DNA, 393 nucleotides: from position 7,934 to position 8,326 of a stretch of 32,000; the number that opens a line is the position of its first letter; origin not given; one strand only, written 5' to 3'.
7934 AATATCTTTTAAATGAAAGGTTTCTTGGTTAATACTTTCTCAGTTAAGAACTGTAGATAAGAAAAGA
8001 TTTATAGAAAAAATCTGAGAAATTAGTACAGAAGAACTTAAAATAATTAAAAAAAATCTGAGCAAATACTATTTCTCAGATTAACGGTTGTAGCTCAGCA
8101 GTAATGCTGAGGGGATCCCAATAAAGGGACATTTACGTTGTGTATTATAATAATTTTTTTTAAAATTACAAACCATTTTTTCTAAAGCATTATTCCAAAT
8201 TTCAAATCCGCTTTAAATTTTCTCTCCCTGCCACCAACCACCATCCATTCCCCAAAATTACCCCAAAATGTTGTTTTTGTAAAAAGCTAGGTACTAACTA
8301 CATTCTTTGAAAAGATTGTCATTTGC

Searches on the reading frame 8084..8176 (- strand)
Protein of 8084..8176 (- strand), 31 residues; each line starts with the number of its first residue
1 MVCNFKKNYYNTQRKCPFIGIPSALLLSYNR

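Call 78: search_protein_families(library=pfam, max_evalue=1, proteins=[window:8084-8176:-])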
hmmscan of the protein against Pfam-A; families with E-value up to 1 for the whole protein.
seq(31 aa): 0 families
